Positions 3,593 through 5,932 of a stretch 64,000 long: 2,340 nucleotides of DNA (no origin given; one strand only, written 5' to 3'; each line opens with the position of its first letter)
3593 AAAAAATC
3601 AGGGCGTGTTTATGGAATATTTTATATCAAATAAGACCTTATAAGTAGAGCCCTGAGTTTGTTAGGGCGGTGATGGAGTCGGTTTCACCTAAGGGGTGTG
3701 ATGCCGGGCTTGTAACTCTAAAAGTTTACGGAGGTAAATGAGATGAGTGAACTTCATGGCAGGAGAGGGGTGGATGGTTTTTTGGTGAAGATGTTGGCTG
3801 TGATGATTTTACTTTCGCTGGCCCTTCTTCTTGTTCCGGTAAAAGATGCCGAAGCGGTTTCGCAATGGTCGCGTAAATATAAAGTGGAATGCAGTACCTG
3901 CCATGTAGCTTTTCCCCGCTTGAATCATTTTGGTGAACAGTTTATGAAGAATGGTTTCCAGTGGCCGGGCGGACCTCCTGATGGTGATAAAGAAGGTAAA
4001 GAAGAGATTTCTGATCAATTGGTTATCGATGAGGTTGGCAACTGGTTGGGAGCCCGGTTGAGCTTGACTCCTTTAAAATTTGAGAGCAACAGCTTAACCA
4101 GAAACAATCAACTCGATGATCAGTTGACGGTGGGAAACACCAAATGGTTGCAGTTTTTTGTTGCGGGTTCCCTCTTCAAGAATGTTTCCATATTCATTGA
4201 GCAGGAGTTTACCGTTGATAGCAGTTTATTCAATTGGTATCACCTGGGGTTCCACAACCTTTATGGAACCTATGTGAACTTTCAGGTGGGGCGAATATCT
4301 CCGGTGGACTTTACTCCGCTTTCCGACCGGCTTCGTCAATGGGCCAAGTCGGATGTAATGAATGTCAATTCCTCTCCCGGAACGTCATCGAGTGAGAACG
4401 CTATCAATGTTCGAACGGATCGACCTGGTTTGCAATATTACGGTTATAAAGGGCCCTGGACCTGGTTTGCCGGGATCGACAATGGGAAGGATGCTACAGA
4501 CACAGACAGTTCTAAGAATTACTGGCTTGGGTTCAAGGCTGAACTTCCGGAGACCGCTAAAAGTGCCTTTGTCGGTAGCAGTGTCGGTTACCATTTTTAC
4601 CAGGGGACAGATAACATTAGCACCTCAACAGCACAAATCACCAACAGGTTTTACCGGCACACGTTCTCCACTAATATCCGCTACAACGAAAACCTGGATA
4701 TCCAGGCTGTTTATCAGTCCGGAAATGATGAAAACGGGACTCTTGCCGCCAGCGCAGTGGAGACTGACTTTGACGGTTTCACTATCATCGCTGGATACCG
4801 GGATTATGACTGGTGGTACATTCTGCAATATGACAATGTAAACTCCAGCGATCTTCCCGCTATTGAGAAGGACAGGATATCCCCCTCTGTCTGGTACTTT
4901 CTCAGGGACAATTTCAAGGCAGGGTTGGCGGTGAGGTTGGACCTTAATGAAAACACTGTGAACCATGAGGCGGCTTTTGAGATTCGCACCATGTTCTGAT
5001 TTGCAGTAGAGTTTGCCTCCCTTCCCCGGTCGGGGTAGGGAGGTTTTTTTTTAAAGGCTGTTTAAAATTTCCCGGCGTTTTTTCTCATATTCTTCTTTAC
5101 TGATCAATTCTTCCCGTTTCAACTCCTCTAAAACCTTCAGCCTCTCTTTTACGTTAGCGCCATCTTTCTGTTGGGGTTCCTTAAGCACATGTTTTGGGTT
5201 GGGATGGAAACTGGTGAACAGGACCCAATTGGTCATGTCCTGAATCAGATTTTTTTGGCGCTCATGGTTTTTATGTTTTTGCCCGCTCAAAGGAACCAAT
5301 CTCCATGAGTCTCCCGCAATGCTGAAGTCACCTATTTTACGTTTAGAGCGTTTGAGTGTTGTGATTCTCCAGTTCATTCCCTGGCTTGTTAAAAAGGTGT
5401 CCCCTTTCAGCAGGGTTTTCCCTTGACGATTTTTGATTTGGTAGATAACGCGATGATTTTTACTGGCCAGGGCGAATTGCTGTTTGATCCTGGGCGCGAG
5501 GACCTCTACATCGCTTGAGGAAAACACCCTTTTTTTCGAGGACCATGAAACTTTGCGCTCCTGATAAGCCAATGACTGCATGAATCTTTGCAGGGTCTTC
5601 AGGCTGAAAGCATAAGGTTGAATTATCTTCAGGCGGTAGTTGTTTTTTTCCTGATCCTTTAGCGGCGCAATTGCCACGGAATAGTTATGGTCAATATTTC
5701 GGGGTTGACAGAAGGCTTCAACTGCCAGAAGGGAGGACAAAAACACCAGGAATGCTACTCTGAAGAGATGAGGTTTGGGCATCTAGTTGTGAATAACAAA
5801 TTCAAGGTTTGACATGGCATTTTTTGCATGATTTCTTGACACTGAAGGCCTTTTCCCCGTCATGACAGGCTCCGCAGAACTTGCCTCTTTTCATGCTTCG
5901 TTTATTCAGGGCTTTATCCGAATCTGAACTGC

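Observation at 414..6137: Rieske/cytochrome b operon with an HAO-like octahaem subunit, followed by a Cyc2-like cytochrome-porin and a trihaem cytochrome: candidate outer-membrane-to-quinone electron conduit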

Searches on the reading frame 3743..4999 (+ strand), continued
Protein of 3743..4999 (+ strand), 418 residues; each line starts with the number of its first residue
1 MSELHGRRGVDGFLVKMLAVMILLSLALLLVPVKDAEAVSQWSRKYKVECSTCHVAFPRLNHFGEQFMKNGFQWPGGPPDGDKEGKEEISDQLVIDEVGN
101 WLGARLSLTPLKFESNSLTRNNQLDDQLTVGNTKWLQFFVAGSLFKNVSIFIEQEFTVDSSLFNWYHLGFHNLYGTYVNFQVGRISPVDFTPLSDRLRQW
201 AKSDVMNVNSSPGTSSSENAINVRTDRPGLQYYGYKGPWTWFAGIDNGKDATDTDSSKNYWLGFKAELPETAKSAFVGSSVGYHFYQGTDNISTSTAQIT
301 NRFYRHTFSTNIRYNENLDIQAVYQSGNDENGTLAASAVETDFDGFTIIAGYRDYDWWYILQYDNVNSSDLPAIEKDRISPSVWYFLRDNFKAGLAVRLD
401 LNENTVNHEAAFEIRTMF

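Call 24: find_related_loci(query=A1, collection=genome_contigs, flank=10000)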
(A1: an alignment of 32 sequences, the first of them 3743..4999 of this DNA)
Query A1 (418 aa) in genome_contigs; peptide patterns used: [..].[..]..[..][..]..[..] (x = any residue, [..] = any of these).
99 stretches matched a pattern; 68 encode a relative of the query (tblastn E <= 1e-3); 68 distinct loci.
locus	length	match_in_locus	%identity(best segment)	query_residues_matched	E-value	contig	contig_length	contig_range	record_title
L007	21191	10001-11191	57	20-418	4e-162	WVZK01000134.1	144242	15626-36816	MAG: Candidatus Aminicenantes bacterium isolate CS4-C017 C_merged_R1_(paired)_contig_35117, whole genome shotgun sequenc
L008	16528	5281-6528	56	4-418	8e-161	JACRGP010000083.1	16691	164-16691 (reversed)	MAG: Nitrospinota bacterium isolate NC_groundwater_1754_Pr3_B-0.1um_58_23 SR-2_scaffold_141_1029600, whole genome shotgu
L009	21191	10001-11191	57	20-418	8e-160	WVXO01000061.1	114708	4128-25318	MAG: Candidatus Aminicenantes bacterium isolate CS1-C017 C_merged_R1_(paired)_contig_2558, whole genome shotgun sequence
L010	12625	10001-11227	59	10-418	3e-159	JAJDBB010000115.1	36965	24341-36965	MAG: Nitrospinaceae bacterium isolate OFTM324 OFTM324_114, whole genome shotgun sequence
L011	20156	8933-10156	55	13-418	2e-155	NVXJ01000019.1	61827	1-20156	MAG: Arcobacter sp. isolate NORP14 Contig_source1382A_1281, whole genome shotgun sequence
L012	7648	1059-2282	41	18-418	2e-93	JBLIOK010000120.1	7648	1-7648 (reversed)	MAG: Candidatus Krumholzibacteriia bacterium isolate 3300053785_160 Ga0535658_0030152, whole genome shotgun sequence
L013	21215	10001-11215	42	22-418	3e-93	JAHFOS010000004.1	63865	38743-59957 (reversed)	MAG: bacterium isolate nzgw509 NODE_524_length_63866_cov_4.061213, whole genome shotgun sequence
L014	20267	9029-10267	40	17-418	4e-92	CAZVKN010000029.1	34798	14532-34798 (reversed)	MAG TPA_asm: uncultured bacterium isolate SRP077602_co2_90 genome assembly, contig: NODE_1860_length_34798_cov_13.147397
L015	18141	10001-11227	40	36-418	8e-91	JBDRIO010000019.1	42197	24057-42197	MAG: Candidatus Eisenbacteria bacterium isolate MEGAHIT-group-1.590 k141_4664407, whole genome shotgun sequence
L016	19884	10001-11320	38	10-418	1e-88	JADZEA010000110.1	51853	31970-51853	MAG: bacterium isolate SJ803 c_000000457105, whole genome shotgun sequence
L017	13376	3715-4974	38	15-418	1e-86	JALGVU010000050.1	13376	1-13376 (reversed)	MAG: bacterium isolate Meg19_46_Bin_182 Meg19_46_Bin_182_scaffold_6577, whole genome shotgun sequence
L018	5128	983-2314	38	12-418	4e-86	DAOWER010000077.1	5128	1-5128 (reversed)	MAG TPA_asm: Candidatus Eisenbacteria bacterium isolate CSMAG_1944 CSMAG_1944_k141_6214941_length_5128_cov_14.6014, whol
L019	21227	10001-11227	37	40-418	5e-83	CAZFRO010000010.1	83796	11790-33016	MAG TPA_asm: uncultured bacterium isolate SRP077602_co1_312 genome assembly, contig: NODE_570_length_83796_cov_59.313956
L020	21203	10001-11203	39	39-418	1e-81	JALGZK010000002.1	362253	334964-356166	MAG: bacterium isolate BHB10-38_Bin_124 BHB10-38_Bin_124_scaffold_2, whole genome shotgun sequence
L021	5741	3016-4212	39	5-408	2e-80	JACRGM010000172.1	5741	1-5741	MAG: Nitrospinota bacterium isolate NC_groundwater_1751_Pr3_B-0.1um_39_18 SR-2_scaffold_141_1969063, whole genome shotgu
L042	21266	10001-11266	33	7-418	1e-61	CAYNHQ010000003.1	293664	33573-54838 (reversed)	MAG TPA_asm: uncultured bacterium isolate binchicken_co185_186 genome assembly, contig: NODE_35_length_293664_cov_9.3838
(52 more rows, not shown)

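Call 35: search_dna_similar(query=window:3743-4999:+, collection=plasmids, mode=protein, max_evalue=1, max_rows=30)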
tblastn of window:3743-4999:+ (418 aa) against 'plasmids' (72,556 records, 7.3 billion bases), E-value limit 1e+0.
Records with a match: 1; places in all: 1; records where one place covers at least 80% of the query: 0.
Best place of each record, by identity: <60% 1.
By first word of the organism name: Methylocystis 1.
By predicted mobility (MOB-suite, as given by PLSDB): non-mobilizable 1.
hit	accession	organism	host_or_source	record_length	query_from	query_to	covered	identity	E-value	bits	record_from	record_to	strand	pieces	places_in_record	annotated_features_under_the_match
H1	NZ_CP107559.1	Methylocystis sp. MJC1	whole organism,Alpine Peat Bogs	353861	34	72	9%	41.0%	3e-2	44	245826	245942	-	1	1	hypothetical protein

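Call 36: get_annotated_region(hit=H1, flank=5000)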
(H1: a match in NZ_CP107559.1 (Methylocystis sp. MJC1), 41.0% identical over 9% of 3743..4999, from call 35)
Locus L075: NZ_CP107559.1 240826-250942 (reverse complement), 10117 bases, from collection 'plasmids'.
description: Methylocystis sp. MJC1 plasmid unnamed1, complete sequence
organism: Methylocystis sp. MJC1 (NCBI taxid 2654282)
taxonomy: Bacteria; Pseudomonadota; Alphaproteobacteria; Hyphomicrobiales; Methylocystaceae; Methylocystis; Methylocystis sp. MJC1
host: -; source: whole organism,Alpine Peat Bogs; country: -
typing (MOB-suite, as given by PLSDB): non-mobilizable
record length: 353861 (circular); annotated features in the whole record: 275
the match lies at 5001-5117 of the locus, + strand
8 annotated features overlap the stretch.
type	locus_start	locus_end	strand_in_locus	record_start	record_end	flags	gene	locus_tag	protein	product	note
CDS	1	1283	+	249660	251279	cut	-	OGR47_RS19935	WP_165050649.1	IS66 family transposase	-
CDS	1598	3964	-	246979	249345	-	-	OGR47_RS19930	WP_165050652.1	autotransporter outer membrane beta-barrel domain-containing protein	-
CDS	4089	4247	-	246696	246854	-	-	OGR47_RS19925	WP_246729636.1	hypothetical protein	-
CDS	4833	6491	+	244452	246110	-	-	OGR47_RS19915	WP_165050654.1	hypothetical protein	-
CDS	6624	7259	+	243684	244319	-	-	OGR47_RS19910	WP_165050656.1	c-type cytochrome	-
CDS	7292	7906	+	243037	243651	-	-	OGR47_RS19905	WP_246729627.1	c-type cytochrome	-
CDS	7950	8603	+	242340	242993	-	-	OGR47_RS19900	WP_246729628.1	c-type cytochrome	-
CDS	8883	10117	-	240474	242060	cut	-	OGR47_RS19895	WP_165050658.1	B12-binding domain-containing radical SAM protein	-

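Call 38: find_homologous_proteins(query=L075:4833-6488:+, max_evalue=0.001)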
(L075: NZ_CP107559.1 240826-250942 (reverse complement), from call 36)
Query L075:4833-6488:+ (552 aa): 4991 proteins with E <= 0.001 among 8000 candidates; the best 120 are listed.
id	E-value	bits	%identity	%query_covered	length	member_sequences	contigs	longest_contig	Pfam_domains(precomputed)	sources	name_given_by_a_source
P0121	0.0e+0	1175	91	100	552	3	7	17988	-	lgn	-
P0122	0.0e+0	1122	86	100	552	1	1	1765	-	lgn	-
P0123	1.1e-294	997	84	90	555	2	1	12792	-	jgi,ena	-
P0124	1.0e-293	994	76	100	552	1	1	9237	-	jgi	jgi:hypothetical protein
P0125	1.2e-291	987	79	96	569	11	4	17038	-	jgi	jgi:hypothetical protein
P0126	3.4e-281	952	74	100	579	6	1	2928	-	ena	-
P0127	1.0e-280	951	77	95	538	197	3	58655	-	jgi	jgi:hypothetical protein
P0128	2.6e-277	940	76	95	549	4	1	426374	-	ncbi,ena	-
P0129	1.1e-266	904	74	96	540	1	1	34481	-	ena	-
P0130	2.3e-263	893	72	96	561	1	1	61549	-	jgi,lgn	jgi:hypothetical protein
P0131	5.0e-262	889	69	100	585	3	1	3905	-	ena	-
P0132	3.6e-259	880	72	95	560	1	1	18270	-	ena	-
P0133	5.2e-253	859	70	95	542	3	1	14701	-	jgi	jgi:hypothetical protein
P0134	3.5e-252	857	68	97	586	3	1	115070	-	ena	-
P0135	4.4e-249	846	68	96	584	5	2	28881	-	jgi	jgi:hypothetical protein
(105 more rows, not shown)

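Call 45: fold_search(model_id=the predicted structure, library=pdb)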
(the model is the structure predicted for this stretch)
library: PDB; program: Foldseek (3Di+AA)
matches with E <= 10: 878; with E <= 0.001: 193
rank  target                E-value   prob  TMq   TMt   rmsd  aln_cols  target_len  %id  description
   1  6ehb_B                7.2e-15  1.00  0.48  0.62   7.9       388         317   16  OmpU, an outer membrane protein, of Vibrio cholerae (released 2018-04-25)
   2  6ehb_A                1.1e-14  1.00  0.48  0.62   7.9       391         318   16  OmpU, an outer membrane protein, of Vibrio cholerae (released 2018-04-25)
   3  6ehb_C                1.2e-14  1.00  0.49  0.62   6.9       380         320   16  OmpU, an outer membrane protein, of Vibrio cholerae (released 2018-04-25)
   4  6ehc_A                2.7e-14  1.00  0.49  0.65   6.8       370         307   17  OmpUdeltaN (N-terminus deletion mutant of OmpU), outer membrane protein of Vibrio cholerae (released 2018-04-25)
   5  5onu_A                6.0e-13  1.00  0.47  0.59   8.6       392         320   15  Trimeric OmpU structure (released 2018-01-03)
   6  4d65_A                6.6e-12  1.00  0.52  0.62   6.5       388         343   13  Structure of porin Omp-Pst2 from P. stuartii; the asymmetric unit contains a dimer of trimers. (released 2016-03-09)
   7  3wi5                  1.4e-11  1.00  0.53  0.69   6.4       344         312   12  Crystal structure of the Loop 7 mutant PorB from Neisseria meningitidis serogroup B (released 2014-01-01)
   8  3a2s_X                2.0e-11  1.00  0.53  0.63   6.2       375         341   11  Crystal Structure of outer membrane protein PorB from Neisseria meningitidis in complex with sucrose (released 2010-04-07)
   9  4kr8_C                2.1e-11  1.00  0.55  0.66   5.7       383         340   12  Salmonella typhi OmpF complex with Daunomycin (released 2014-05-28)
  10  5mdq_A                2.2e-11  1.00  0.54  0.63   5.9       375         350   14  Crystal structure of outer membrane expressed Chitoporin VhChip from Vibrio harveyi (released 2017-12-20)
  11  7eqm_A                2.4e-11  1.00  0.54  0.66   5.4       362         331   15  Apo Truncated VhChiP (Delta 1-19) (released 2022-08-10)
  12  7de8                  2.5e-11  1.00  0.51  0.62   6.6       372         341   11  Crystal Structure of outer membrane protein PorB with G103K mutations from Neisseria meningitidis W135 (released 2021-03-31)
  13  5mdo_A                3.3e-11  1.00  0.53  0.63   5.5       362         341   15  Crystal structure of in vitro folded Chitoporin VhChip from Vibrio harveyi (crystal form I) (released 2017-12-20)
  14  4d64_A                3.8e-11  1.00  0.54  0.62   5.7       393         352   13  Structure of porin Omp-Pst1 from P. stuartii; the crystallographic symmetry generates a dimer of trimers. (released 2016-03-09)
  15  7pzf_A                4.0e-11  1.00  0.52  0.61   6.0       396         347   12  Crystal structure of the OmpK36 TD insertion chimera from Klebsiella pneumonia (released 2022-07-06)
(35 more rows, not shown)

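Call 71: search_protein_families(library=pfam, proteins=[L006:11272-11703:+, L006:11707-12315:+, L006:12302-12523:+, L004:9440-9787:+, L004:12834-14129:+, L004:14315-14926:+, L004:14923-15159:+, L042:13148-14401:+], max_evalue=0.01)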
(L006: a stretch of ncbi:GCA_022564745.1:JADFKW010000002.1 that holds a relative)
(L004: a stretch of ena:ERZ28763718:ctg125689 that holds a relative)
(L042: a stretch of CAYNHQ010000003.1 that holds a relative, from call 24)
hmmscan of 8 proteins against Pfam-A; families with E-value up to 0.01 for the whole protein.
L006:11272-11703:+ (143 aa): 1 family
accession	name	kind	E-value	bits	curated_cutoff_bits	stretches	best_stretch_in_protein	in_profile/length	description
PF00034.26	Cytochrom_C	-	0.00014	23.5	21.3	1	30-126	3-89/90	Cytochrome c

L006:11707-12315:+ (202 aa): 4 families
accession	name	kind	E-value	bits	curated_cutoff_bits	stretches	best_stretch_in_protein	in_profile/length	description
PF03264.19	Cytochrom_NNT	-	8.5e-09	35.8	24.1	1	28-186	4-165/174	NapC/NirT cytochrome c family, N-terminal region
PF22113.1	Mtrc-MtrF_II-IV_dom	-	2.2e-08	34.2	30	1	56-162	77-175/176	Outer membrane cytochrome MtrC/MtrF-like, domains II/IV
PF14522.11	Cytochrome_C7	-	0.00017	21.8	24.8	0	59-150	12-66/67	Cytochrome c7 and related cytochrome c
PF14537.11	Cytochrom_c3_2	-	0.00033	21.5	25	0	140-186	23-65/79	Cytochrome c3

L006:12302-12523:+ (73 aa): 0 families

L004:9440-9787:+ (115 aa): 2 families
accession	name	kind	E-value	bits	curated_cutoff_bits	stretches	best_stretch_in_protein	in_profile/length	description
PF00034.26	Cytochrom_C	-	2.1e-09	39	21.3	1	30-112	2-89/90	Cytochrome c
PF13442.11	Cytochrome_CBB3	-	1.1e-05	26.1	27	1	28-109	2-68/68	Cytochrome C oxidase, cbb3-type, subunit III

L004:12834-14129:+ (431 aa): 6 families
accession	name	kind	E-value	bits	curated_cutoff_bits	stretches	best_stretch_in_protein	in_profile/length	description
PF09699.15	Paired_CXXCH_1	-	2.1e-14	53.4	20.6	2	263-303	1-39/41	Doubled CXXCH motif (Paired_CXXCH_1)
PF14537.11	Cytochrom_c3_2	-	2.6e-14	53.9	25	3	62-183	1-79/79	Cytochrome c3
PF14522.11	Cytochrome_C7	-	1.6e-12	47.5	24.8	0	244-301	13-67/67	Cytochrome c7 and related cytochrome c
PF02085.21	Cytochrom_CIII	-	0.00018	22.3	22.9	0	219-300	28-101/101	Class III cytochrome C family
PF13442.11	Cytochrome_CBB3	-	0.00027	21.6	27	0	214-238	2-26/68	Cytochrome C oxidase, cbb3-type, subunit III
PF22678.1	Cytochrom_c_NrfB-like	-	0.0087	17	27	0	37-76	33-67/89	Cytochrome c-type protein NrfB-like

L004:14315-14926:+ (203 aa): 3 families
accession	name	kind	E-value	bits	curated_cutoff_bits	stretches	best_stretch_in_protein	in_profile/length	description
PF03264.19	Cytochrom_NNT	-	5.2e-08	33.2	24.1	1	38-143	10-106/174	NapC/NirT cytochrome c family, N-terminal region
PF14537.11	Cytochrom_c3_2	-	0.0049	17.8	25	0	58-112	20-68/79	Cytochrome c3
PF14522.11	Cytochrome_C7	-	0.0075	16.5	24.8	0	56-115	4-55/67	Cytochrome c7 and related cytochrome c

L004:14923-15159:+ (78 aa): 1 family
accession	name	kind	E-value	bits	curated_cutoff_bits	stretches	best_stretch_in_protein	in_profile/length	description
PF13886.12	TM7S3_TM198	-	0.00023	21.3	29.2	1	14-59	111-156/199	TM7S3/TM198-like domain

L042:13148-14401:+ (417 aa): 6 families
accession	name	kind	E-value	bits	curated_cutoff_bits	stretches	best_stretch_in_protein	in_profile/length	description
PF09699.15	Paired_CXXCH_1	-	1.4e-17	63.5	20.6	2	256-290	7-39/41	Doubled CXXCH motif (Paired_CXXCH_1)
PF14537.11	Cytochrom_c3_2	-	1.9e-12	47.9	25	1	49-169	1-78/79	Cytochrome c3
PF14522.11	Cytochrome_C7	-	7.2e-11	42.2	24.8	0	47-141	5-66/67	Cytochrome c7 and related cytochrome c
PF22678.1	Cytochrom_c_NrfB-like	-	5.6e-07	30.4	27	1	29-73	35-77/89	Cytochrome c-type protein NrfB-like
PF02085.21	Cytochrom_CIII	-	0.00012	22.8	22.9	0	129-169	41-101/101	Class III cytochrome C family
PF13435.11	Cytochrome_C554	-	0.00037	21.8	20.8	1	29-62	50-84/84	Cytochrome c554 and c-prime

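Call 72: search_protein_representatives(alignment_id=A1)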
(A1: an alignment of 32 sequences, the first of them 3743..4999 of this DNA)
Query: 32 sequences, 410 profile positions. Proteins with E-value up to 0.001 (for the whole library): 3212; up to 1e-10: 954; up to 1e-30: 83. The best 150 are listed.
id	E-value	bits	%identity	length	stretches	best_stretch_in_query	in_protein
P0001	1.9e-185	633.0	-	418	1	8-410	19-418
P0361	3.8e-173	592.5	-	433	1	1-410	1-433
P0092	7.8e-168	575.0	-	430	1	7-410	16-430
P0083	1.0e-164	564.7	-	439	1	8-410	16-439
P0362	1.7e-149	514.6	-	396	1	16-410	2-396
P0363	3.8e-149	513.4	-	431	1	8-410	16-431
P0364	1.8e-139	481.6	-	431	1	22-410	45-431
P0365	2.2e-136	471.4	-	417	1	11-410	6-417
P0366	1.3e-135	468.9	-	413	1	10-410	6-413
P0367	2.8e-135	467.8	-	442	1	3-409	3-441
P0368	5.0e-135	466.9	-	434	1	15-410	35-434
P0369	1.3e-134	465.6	-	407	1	17-410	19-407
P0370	1.0e-132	459.3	-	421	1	7-410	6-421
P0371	1.4e-132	458.9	-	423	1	12-410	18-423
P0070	1.3e-129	449.1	-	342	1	9-327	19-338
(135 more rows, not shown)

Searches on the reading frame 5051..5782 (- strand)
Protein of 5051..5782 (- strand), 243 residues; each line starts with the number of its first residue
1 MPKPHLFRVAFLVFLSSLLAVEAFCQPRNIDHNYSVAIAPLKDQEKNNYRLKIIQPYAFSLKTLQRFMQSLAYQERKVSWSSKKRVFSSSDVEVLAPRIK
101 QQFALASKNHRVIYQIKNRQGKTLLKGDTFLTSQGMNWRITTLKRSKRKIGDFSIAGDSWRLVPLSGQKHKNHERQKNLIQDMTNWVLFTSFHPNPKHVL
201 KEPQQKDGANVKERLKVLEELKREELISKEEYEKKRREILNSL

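Call 3: search_protein_families(library=pfam, proteins=[window:5051-5782:-], max_evalue=0.01)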
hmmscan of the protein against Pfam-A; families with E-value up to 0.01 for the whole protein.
window:5051-5782:- (243 aa): 3 families
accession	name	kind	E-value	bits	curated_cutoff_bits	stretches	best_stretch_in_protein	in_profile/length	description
PF09851.14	SHOCT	-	0.0032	17.6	27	1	213-240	1-28/28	Short C-terminal domain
PF08521.16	2CSK_N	-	0.0063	17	23.2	1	89-169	43-113/140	Two-component sensor kinase N-terminal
PF05120.17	GvpG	-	0.0099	16.5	30.6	0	204-243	26-65/67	Gas vesicle protein G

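Call 4: search_protein_families(library=ncbifam, proteins=[window:5051-5782:-], max_evalue=0.01)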
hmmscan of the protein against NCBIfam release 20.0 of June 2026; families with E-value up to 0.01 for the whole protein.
window:5051-5782:- (243 aa): 0 families

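Call 91: predict_structure(protein=window:5051-5782:-)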
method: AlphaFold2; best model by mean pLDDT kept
length: 243 residues; sequences in the alignment: 1
mean_pLDDT: 45.5   pTM: 0.21
mean pLDDT of the five models: 45.5, 43.1, 41.8, 40.6, 39.2
residues with pLDDT >= 90: 18; 70-90: 30; 50-70: 14; < 50: 181
segments of 3 or more residues with pLDDT < 50: 25-205
pLDDT, mean of each block of 10 residues (from residue 1): 76 78 46 31 32 32 37 28 29 29 31 42 41 36 36 32 36 35 29 31 47 89 90 91 74
secondary structure, 60 per line:
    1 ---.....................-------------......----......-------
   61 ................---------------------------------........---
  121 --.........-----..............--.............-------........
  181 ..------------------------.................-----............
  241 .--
elements in order: H4-24 E38-43 E48-53 H61-76 E110-117 E123-131 E137-150 E153-165 H173-182 H207-223 H229-241
